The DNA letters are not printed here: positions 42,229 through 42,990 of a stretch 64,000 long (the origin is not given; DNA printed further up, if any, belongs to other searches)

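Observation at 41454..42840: Two-gene module: a minimal CD-NTase/OAS-like nucleotidyltransferase followed by a Vsr/DUF559 PD-(D/E)xK nuclease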

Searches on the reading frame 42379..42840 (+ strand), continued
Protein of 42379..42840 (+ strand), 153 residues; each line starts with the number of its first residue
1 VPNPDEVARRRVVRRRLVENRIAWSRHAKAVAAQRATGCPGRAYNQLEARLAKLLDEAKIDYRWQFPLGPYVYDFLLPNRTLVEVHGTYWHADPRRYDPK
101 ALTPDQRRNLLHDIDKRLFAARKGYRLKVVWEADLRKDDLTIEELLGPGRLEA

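Call 86: search_protein_families(library=pfam, proteins=[P0228, P0229, P0231, P0233, P0234, P0237, P0238, P0239, P0242, P0246], max_evalue=0.01)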
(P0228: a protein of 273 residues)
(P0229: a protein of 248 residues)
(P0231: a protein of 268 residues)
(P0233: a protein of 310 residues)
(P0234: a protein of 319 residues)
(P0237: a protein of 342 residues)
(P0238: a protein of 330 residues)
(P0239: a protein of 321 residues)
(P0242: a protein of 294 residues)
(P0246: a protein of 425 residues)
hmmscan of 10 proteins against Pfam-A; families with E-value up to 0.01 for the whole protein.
P0228 (273 aa): 11 families
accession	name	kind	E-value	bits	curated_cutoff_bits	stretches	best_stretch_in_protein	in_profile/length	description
PF04545.22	Sigma70_r4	-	2.3e-06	27.5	24.1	1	1-34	2-34/50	Sigma-70, region 4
PF12802.13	MarR_2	-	3.2e-05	24.4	27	0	4-44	3-44/61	MarR family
PF04297.20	UPF0122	-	5.6e-05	23.8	22.7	1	4-43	18-56/101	Putative helix-turn-helix protein, YlxM / p13 like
PF07460.16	NUMOD3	-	0.00016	21.9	20.4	1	107-131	13-37/37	NUMOD3 motif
PF13384.12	HTH_23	-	0.00023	21.3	24.6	0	12-43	8-40/50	Homeodomain-like domain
PF01047.28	MarR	-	0.00053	20.3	24.6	0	4-44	1-41/59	MarR family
PF13518.12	HTH_28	-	0.0013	19.2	25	1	16-44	8-36/52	Helix-turn-helix domain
PF08281.18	Sigma70_r4_2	-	0.0017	18.4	25.7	0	15-42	21-48/54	Sigma-70, region 4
PF13613.12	HTH_Tnp_4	-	0.0041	17.1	27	0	3-43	2-42/53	Helix-turn-helix of DDE superfamily endonuclease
PF01022.26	HTH_5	-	0.0069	16.7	22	0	20-44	15-39/47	Bacterial regulatory protein, arsR family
PF03683.19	UPF0175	-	0.0086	16.2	27.9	0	66-105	22-61/75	Uncharacterised protein family (UPF0175)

P0229 (248 aa): 1 family
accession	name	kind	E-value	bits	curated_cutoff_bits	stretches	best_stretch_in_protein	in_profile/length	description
PF07460.16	NUMOD3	-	0.0024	18.2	20.4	1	103-122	18-37/37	NUMOD3 motif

P0231 (268 aa): 11 families
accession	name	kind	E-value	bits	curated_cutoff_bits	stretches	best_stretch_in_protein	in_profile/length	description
PF07460.16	NUMOD3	-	0.00023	21.5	20.4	1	108-131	14-37/37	NUMOD3 motif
PF13936.12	HTH_38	-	0.00051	20.2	27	0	3-33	4-33/44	Helix-turn-helix domain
PF04545.22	Sigma70_r4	-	0.00053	19.9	24.1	0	4-38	5-38/50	Sigma-70, region 4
PF04480.18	DUF559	-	0.00095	19.4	20.6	0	180-264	33-101/109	Protein of unknown function (DUF559)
PF14420.11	Clr5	-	0.0016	19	22.3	0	7-30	7-30/54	Clr5 domain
PF08822.17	DUF1804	-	0.0042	17.4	29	0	6-76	5-79/164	Protein of unknown function (DUF1804)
PF04297.20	UPF0122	-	0.0056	17.3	22.7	0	4-37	18-50/101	Putative helix-turn-helix protein, YlxM / p13 like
PF03852.21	Vsr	-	0.0064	16.8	27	0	164-213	20-69/74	DNA mismatch endonuclease Vsr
PF13518.12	HTH_28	-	0.008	16.7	25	0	16-40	8-32/52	Helix-turn-helix domain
PF13384.12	HTH_23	-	0.0081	16.4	24.6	0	15-40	13-37/50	Homeodomain-like domain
PF08281.18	Sigma70_r4_2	-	0.0098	16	25.7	0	19-39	25-45/54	Sigma-70, region 4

P0233 (310 aa): 3 families
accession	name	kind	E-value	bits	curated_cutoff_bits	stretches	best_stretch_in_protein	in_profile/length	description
PF04480.18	DUF559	-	1.3e-06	28.7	20.6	1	205-294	34-107/109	Protein of unknown function (DUF559)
PF02796.21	HTH_7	-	3.6e-06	27.5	23.8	1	84-124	4-43/45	Helix-turn-helix domain of resolvase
PF07460.16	NUMOD3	-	0.00028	21.2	20.4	1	133-155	15-37/37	NUMOD3 motif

P0234 (319 aa): 43 families (the best 25 are shown)
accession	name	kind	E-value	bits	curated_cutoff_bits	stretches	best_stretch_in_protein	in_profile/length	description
PF13518.12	HTH_28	-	4.8e-15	55.8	25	1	11-47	4-39/52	Helix-turn-helix domain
PF13384.12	HTH_23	-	1.9e-14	53.4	24.6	1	17-44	14-41/50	Homeodomain-like domain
PF18024.7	HTH_50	-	1.9e-13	50.3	27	2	112-152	9-49/50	Helix-turn-helix domain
PF08281.18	Sigma70_r4_2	-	2.6e-09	37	25.7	1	123-148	23-48/54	Sigma-70, region 4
PF13936.12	HTH_38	-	4.3e-09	36.4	27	0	6-42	7-42/44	Helix-turn-helix domain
PF12840.13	HTH_20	-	2.8e-08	34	27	1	18-39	16-37/51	Helix-turn-helix domain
PF13404.12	HTH_AsnC-type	-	3.5e-08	33.6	27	1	130-150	21-41/42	AsnC-type helix-turn-helix domain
PF02796.21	HTH_7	-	1.4e-07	31.9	23.8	0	10-39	12-40/45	Helix-turn-helix domain of resolvase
PF13551.12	HTH_29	-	1.8e-07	31.6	28.1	1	18-45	9-37/64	Winged helix-turn helix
PF03683.19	UPF0175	-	1.8e-07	31.2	27.9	0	11-47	24-60/75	Uncharacterised protein family (UPF0175)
PF08279.18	HTH_11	-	5.2e-07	29.9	25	1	11-42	4-37/55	HTH domain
PF06056.18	Terminase_5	-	5.3e-07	29.9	20.3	0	74-95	17-38/58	Putative ATPase subunit of terminase (gpP-like)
PF04545.22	Sigma70_r4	-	9.1e-07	28.7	24.1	1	10-41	10-41/50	Sigma-70, region 4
PF13542.12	HTH_Tnp_ISL3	-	1.1e-06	28.4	27.4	0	25-44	31-50/51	Helix-turn-helix domain of transposase family ISL3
PF13412.12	HTH_24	-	1.5e-06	28.1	21.9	0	129-150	20-41/48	Winged helix-turn-helix DNA-binding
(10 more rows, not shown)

P0237 (342 aa): 6 families
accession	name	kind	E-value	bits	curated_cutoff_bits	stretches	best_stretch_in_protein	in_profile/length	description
PF04545.22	Sigma70_r4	-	7.2e-05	22.7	24.1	0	90-120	8-38/50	Sigma-70, region 4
PF03852.21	Vsr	-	0.00041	20.6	27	1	246-293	22-69/74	DNA mismatch endonuclease Vsr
PF13384.12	HTH_23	-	0.0012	19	24.6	0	55-77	17-39/50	Homeodomain-like domain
PF08281.18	Sigma70_r4_2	-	0.0041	17.2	25.7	0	91-120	15-44/54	Sigma-70, region 4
PF13542.12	HTH_Tnp_ISL3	-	0.0072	16.2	27.4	0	54-77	26-48/51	Helix-turn-helix domain of transposase family ISL3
PF13518.12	HTH_28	-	0.0078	16.7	25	0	54-80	11-37/52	Helix-turn-helix domain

P0238 (330 aa): 3 families
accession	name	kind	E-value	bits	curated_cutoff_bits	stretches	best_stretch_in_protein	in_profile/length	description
PF07460.16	NUMOD3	-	2.6e-08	34.1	20.4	1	181-205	13-37/37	NUMOD3 motif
PF03852.21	Vsr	-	0.0014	18.9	27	1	240-288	22-70/74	DNA mismatch endonuclease Vsr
PF13936.12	HTH_38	-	0.0071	16.5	27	0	140-172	11-43/44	Helix-turn-helix domain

P0239 (321 aa): 2 families
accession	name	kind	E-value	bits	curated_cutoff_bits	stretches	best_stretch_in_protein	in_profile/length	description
PF03374.19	ANT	-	0.00066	20.4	25.3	0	130-171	22-63/108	Phage antirepressor protein KilAC domain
PF02796.21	HTH_7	-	0.0021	18.6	23.8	1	121-153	11-43/45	Helix-turn-helix domain of resolvase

P0242 (294 aa): 4 families
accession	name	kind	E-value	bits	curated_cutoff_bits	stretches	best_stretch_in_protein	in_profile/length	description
PF04480.18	DUF559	-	1.2e-06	28.8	20.6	1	201-288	33-104/109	Protein of unknown function (DUF559)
PF18741.7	MTES_1575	-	1.6e-06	28.5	38.2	1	189-290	2-94/96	REase_MTES_1575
PF07460.16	NUMOD3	-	0.00058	20.2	20.4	1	132-152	17-37/37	NUMOD3 motif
PF10013.15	DUF2256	-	0.0019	18.7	25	0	3-34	8-39/40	Uncharacterized protein conserved in bacteria (DUF2256)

P0246 (425 aa): 23 families
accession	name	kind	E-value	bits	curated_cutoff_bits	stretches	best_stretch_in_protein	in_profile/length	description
PF13384.12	HTH_23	-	1.6e-17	63.2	24.6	1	8-43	6-41/50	Homeodomain-like domain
PF13518.12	HTH_28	-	3.3e-16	59.5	25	2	13-44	6-37/52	Helix-turn-helix domain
PF08281.18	Sigma70_r4_2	-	3e-10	40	25.7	0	216-242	21-47/54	Sigma-70, region 4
PF04545.22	Sigma70_r4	-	2.4e-08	33.8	24.1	1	216-243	15-42/50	Sigma-70, region 4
PF08822.17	DUF1804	-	1.8e-07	31.6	29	0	55-87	8-40/164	Protein of unknown function (DUF1804)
PF04297.20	UPF0122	-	8.9e-06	26.3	22.7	0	215-244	27-56/101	Putative helix-turn-helix protein, YlxM / p13 like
PF07460.16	NUMOD3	-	1.3e-05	25.5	20.4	1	253-277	13-37/37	NUMOD3 motif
PF13542.12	HTH_Tnp_ISL3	-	5.1e-05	23.1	27.4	0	68-90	28-50/51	Helix-turn-helix domain of transposase family ISL3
PF13551.12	HTH_29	-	6.2e-05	23.5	28.1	0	69-88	15-34/64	Winged helix-turn helix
PF02796.21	HTH_7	-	6.2e-05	23.5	23.8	1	11-39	13-41/45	Helix-turn-helix domain of resolvase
PF04218.19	CENP-B_N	-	0.00014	21.9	21.2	0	218-242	19-43/53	CENP-B N-terminal DNA-binding domain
PF10668.15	Phage_terminase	-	0.00033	20.7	22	0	1-39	1-42/67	Phage terminase small subunit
PF13936.12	HTH_38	-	0.00035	20.7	27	0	217-232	16-31/44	Helix-turn-helix domain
PF03683.19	UPF0175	-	0.00057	20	27.9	0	211-254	23-67/75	Uncharacterised protein family (UPF0175)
PF14420.11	Clr5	-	0.0008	19.9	22.3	0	153-178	9-34/54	Clr5 domain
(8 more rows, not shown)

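Call 89: find_encoding_contigs(protein=P0227, flank=5000, max_places=4)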
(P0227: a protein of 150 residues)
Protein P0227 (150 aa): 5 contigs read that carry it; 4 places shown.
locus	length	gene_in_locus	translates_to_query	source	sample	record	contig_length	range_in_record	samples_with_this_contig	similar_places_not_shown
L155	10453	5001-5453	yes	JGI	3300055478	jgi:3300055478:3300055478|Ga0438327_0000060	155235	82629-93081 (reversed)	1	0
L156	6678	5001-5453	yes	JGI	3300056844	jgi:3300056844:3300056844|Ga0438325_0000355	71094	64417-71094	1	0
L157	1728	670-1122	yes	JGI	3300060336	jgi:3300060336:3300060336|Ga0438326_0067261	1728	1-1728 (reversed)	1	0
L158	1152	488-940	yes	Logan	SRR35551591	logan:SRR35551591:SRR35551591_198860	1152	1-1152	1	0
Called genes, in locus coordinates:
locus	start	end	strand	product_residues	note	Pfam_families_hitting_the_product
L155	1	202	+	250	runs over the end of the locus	PF00005:ABC_tran, PF02463:SMC_N (faint), PF13304:AAA_21 (faint)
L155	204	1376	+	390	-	PF12704:MacB_PCD, PF02687:FtsX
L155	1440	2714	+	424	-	PF02687:FtsX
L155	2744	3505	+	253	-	PF03888:MucB_RseB (weak), PF17131:TP_0789-like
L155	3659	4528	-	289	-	PF01839:FG-GAP (faint), PF14783:BBS2_Mid (faint), PF13517:FG-GAP_3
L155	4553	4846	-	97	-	-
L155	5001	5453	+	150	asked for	-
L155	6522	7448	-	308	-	-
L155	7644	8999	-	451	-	-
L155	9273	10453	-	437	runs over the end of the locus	-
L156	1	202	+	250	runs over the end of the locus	PF00005:ABC_tran, PF02463:SMC_N (faint), PF13304:AAA_21 (faint)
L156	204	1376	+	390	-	PF12704:MacB_PCD, PF02687:FtsX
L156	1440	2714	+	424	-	PF02687:FtsX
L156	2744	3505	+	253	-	PF03888:MucB_RseB (weak), PF17131:TP_0789-like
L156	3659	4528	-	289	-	PF01839:FG-GAP (faint), PF14783:BBS2_Mid (faint), PF13517:FG-GAP_3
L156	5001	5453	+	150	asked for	-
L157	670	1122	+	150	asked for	-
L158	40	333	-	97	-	-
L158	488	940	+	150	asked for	-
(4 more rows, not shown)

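Call 90: search_protein_families(library=phrogs, proteins=[window:42379-42840:+, P0228], max_evalue=0.01)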
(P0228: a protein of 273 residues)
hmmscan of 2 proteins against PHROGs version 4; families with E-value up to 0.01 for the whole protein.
window:42379-42840:+ (153 aa): 6 families
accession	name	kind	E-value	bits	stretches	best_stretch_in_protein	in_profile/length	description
phrog_559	-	DNA, RNA and nucleotide metabolism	1.5e-07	31.6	1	24-139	288-404/607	HNH endonuclease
phrog_13076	-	DNA, RNA and nucleotide metabolism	2.8e-06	28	1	46-144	21-126/154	endonuclease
phrog_22677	-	unknown function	2.9e-05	24.6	1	27-143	218-342/353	-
phrog_9084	-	DNA, RNA and nucleotide metabolism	0.00021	22.4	1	33-127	49-147/187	homing endonuclease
phrog_503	-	unknown function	0.0003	21.5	1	28-127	15-109/144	-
phrog_945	-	DNA, RNA and nucleotide metabolism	0.0048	17.6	1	46-97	17-74/145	endonuclease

P0228 (273 aa): 20 families
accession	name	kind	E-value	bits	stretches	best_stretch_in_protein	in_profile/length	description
phrog_7545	-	DNA, RNA and nucleotide metabolism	4.5e-13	50.7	2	7-55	5-53/160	HNH endonuclease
phrog_8446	-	DNA, RNA and nucleotide metabolism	2.2e-11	44.8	1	9-117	17-115/211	HNH endonuclease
phrog_503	-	unknown function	3.1e-08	34.4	1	159-258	26-119/144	-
phrog_559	-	DNA, RNA and nucleotide metabolism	3.4e-08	33.7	1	166-267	308-411/607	HNH endonuclease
phrog_4538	-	unknown function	3.5e-08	33.7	1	171-248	237-312/447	-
phrog_9084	-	DNA, RNA and nucleotide metabolism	1.1e-06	29.9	1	168-248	64-147/187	homing endonuclease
phrog_9759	-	DNA, RNA and nucleotide metabolism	3.5e-06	28.2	0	5-54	4-53/242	DNA binding protein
phrog_13076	-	DNA, RNA and nucleotide metabolism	4.5e-06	27.3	1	166-260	21-121/154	endonuclease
phrog_12058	-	unknown function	1.2e-05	24.8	0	3-52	575-624/768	-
phrog_22677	-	unknown function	2.2e-05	25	1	163-269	230-347/353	-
phrog_323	-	transcription regulation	9.4e-05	23.1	1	15-165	157-310/319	transcriptional regulator, D5-like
phrog_4151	-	DNA, RNA and nucleotide metabolism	0.00055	20.8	0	2-43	3-43/154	DNA binding protein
phrog_2538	-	head and packaging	0.00096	20.3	1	3-43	2-41/129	terminase small subunit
phrog_3339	-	DNA, RNA and nucleotide metabolism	0.002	18.3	0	188-268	279-349/536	homing endonuclease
phrog_29804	-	unknown function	0.0034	17.3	1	173-216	259-301/534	-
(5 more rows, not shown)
